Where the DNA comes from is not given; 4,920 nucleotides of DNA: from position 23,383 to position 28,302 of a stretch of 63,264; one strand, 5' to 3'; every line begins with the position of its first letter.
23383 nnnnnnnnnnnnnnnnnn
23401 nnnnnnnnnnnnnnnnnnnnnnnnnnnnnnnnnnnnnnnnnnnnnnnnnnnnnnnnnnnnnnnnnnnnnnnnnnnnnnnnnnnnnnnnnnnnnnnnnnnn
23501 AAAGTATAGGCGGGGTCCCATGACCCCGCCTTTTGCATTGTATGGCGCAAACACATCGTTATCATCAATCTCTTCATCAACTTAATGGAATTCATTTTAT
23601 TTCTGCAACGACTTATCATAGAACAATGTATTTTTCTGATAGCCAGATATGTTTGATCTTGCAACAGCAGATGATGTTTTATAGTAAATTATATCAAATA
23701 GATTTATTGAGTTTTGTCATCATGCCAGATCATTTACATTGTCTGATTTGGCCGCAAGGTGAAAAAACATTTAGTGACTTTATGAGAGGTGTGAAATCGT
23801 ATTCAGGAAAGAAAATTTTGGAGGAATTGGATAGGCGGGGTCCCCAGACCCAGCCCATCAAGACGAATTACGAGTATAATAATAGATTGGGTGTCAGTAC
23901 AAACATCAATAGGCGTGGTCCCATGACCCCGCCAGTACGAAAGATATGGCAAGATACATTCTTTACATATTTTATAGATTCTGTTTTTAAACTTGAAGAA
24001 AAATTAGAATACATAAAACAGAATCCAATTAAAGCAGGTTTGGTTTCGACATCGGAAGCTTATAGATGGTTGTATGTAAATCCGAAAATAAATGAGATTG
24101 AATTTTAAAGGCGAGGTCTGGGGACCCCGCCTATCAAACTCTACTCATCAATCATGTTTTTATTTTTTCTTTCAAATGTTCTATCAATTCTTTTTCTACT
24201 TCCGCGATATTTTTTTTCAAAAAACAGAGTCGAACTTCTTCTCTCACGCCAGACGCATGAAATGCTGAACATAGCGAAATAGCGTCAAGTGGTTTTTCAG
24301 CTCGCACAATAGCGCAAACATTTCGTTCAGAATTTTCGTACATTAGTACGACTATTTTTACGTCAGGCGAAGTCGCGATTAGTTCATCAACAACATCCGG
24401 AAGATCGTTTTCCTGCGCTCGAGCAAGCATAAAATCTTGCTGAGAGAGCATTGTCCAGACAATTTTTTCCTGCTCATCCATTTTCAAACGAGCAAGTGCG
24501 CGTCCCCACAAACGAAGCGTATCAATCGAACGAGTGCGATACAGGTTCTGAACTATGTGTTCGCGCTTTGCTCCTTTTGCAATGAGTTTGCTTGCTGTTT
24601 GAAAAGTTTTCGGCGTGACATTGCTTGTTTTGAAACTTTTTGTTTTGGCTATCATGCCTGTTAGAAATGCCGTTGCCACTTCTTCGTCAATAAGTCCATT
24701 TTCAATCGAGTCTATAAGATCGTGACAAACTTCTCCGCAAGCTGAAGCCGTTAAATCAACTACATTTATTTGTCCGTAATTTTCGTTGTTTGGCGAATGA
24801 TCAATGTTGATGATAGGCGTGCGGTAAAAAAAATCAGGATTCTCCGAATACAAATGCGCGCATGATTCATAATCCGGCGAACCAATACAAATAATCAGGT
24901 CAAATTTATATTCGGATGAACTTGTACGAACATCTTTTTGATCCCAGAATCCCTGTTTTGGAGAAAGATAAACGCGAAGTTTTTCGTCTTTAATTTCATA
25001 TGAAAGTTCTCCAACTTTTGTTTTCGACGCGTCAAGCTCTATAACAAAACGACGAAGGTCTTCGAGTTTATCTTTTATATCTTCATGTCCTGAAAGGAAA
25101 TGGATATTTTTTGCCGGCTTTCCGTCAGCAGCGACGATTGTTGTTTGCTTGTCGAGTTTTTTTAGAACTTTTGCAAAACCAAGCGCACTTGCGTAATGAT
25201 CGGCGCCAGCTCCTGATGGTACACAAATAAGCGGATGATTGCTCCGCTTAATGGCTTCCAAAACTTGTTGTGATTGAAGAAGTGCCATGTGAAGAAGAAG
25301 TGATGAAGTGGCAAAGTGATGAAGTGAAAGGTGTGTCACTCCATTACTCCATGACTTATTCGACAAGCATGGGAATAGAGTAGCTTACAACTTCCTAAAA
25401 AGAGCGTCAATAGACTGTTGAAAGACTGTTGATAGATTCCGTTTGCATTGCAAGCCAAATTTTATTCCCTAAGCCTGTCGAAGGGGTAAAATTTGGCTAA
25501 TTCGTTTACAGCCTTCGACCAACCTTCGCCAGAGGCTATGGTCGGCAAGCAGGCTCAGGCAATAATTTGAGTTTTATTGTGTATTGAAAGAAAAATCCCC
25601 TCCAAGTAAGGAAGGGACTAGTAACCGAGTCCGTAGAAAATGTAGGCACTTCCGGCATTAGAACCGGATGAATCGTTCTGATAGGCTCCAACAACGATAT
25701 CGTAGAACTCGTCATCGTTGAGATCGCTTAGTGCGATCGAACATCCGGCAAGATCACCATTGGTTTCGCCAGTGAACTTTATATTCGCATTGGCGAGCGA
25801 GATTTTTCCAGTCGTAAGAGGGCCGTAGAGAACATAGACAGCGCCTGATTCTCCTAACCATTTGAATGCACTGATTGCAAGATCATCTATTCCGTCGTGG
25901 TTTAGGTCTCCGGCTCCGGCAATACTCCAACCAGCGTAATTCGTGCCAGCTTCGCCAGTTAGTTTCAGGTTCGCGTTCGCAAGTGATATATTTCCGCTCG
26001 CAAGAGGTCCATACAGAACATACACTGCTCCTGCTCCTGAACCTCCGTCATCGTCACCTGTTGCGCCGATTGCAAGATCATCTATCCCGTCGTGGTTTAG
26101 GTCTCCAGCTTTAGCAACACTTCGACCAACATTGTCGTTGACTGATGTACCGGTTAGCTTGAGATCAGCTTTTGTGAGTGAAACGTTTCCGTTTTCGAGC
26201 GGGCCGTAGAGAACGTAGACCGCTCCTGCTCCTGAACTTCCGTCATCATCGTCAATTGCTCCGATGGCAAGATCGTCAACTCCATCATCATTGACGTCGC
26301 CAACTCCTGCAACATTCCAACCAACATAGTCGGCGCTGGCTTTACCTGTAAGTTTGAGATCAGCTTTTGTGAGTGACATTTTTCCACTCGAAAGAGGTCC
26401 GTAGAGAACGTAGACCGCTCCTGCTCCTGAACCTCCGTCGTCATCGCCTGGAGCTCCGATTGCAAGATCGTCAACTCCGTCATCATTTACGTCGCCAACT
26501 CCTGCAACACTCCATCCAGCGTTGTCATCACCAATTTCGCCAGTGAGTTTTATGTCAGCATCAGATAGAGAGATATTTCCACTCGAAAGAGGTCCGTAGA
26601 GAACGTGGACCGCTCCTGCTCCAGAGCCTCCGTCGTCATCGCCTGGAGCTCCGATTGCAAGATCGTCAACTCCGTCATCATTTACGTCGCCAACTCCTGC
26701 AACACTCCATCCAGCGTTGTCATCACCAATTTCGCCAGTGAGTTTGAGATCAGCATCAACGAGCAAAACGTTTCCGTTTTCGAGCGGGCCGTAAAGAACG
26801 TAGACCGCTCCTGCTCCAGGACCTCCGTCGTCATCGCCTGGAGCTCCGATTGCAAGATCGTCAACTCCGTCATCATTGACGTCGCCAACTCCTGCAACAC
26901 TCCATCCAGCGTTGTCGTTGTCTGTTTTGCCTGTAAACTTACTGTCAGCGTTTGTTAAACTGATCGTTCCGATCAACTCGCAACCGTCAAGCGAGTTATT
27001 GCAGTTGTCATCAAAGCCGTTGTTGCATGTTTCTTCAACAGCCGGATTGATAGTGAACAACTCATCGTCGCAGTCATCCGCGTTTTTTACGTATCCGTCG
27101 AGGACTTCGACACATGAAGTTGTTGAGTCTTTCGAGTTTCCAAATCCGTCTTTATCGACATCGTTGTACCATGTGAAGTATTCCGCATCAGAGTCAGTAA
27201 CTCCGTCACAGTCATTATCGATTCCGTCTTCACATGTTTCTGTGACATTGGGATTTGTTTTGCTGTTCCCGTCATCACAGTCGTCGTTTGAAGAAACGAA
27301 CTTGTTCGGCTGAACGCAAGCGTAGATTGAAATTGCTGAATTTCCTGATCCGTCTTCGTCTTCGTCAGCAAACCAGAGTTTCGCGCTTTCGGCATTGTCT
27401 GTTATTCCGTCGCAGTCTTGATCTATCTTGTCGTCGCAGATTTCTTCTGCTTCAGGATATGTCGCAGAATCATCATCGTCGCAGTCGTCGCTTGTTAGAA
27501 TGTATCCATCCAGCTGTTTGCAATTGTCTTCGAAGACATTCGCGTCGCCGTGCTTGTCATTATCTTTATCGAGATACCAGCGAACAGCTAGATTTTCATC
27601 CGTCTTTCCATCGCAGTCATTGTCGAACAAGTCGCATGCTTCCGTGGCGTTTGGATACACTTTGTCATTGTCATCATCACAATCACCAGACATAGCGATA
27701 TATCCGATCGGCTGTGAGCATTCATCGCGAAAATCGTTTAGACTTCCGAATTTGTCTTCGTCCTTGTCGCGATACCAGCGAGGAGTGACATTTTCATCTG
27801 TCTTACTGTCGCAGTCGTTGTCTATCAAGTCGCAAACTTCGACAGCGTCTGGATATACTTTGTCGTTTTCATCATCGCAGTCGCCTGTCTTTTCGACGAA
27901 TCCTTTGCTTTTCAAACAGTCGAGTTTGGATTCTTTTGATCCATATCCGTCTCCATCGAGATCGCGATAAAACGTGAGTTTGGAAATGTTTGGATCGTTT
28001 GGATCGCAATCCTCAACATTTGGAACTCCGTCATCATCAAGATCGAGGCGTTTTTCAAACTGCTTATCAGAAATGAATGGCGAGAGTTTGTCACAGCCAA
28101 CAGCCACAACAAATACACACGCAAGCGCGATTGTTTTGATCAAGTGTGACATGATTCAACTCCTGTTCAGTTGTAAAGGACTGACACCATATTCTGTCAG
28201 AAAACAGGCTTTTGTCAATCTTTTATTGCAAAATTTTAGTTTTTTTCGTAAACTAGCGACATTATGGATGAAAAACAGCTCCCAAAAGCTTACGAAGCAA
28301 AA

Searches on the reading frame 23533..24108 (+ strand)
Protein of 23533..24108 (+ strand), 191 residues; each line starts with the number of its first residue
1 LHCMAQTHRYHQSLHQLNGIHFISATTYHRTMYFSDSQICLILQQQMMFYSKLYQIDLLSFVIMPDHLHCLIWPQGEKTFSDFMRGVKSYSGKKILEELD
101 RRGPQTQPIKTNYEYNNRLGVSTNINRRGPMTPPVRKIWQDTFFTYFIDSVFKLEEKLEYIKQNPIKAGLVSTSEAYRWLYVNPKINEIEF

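Call 31: search_protein_families(library=pfam, proteins=[window:23533-24108:+], max_evalue=0.01)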
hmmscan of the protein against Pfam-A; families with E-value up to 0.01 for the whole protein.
window:23533-24108:+ (191 aa): 1 family
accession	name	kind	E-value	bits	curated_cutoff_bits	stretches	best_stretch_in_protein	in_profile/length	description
PF01797.21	Y1_Tnp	-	3.9e-11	43.6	23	1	20-101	7-86/121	Transposase IS200 like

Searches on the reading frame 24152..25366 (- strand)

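Call 31: search_protein_families(library=pfam, proteins=[window:24152-25366:-], max_evalue=0.01)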
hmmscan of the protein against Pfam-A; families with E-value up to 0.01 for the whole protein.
window:24152-25366:- (404 aa): 0 families

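Call 75: search_protein_families(library=ncbifam, proteins=[window:24152-25366:-], max_evalue=0.01)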
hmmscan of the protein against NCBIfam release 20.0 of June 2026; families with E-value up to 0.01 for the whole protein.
window:24152-25366:- (404 aa): 1 family
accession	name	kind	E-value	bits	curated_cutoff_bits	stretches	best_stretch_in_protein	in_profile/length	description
NF053633.1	OlncasPapPhNrnA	equivalog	3.3e-10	39.4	350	1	184-357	106-274/317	bifunctional oligoribonuclease/PAP phosphatase NrnA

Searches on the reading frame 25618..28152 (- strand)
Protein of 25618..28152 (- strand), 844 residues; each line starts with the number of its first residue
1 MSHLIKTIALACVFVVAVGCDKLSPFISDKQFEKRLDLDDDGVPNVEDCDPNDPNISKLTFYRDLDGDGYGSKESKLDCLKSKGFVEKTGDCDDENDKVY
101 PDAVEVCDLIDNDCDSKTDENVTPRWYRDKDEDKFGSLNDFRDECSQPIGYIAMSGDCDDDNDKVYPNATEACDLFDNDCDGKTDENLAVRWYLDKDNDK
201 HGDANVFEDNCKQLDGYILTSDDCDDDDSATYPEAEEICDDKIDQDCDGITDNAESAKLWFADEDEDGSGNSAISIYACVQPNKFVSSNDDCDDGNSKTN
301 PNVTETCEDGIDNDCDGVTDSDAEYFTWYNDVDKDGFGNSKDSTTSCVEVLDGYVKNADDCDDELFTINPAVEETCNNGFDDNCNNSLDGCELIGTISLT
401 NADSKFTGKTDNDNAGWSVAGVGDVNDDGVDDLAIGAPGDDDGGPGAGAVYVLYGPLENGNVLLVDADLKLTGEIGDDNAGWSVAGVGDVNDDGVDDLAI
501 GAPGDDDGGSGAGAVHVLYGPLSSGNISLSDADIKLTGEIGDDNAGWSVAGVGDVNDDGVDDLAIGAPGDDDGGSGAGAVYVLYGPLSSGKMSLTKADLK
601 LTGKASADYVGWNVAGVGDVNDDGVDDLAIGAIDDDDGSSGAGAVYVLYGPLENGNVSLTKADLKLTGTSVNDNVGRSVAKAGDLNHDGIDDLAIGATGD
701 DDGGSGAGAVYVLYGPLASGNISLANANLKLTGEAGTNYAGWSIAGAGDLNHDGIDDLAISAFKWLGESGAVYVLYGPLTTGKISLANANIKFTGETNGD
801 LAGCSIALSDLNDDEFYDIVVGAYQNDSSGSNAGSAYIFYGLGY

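Call 31: search_protein_families(library=pfam, proteins=[window:25618-28152:-], max_evalue=0.01)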
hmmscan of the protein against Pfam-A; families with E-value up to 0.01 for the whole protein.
window:25618-28152:- (844 aa): 4 families
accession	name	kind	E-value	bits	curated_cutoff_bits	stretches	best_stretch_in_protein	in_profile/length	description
PF01839.29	FG-GAP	-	8e-42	140.9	22.1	7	676-713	2-37/37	FG-GAP repeat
PF11617.13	Cu-binding_MopE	-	6.1e-37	126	27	5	291-320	1-29/30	Putative metal-binding motif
PF14312.12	FG-GAP_2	-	1.9e-15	57.2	23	2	803-839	19-49/49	FG-GAP repeat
PF13517.12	FG-GAP_3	-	0.0071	17.4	26.9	1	684-759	1-60/61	FG-GAP-like repeat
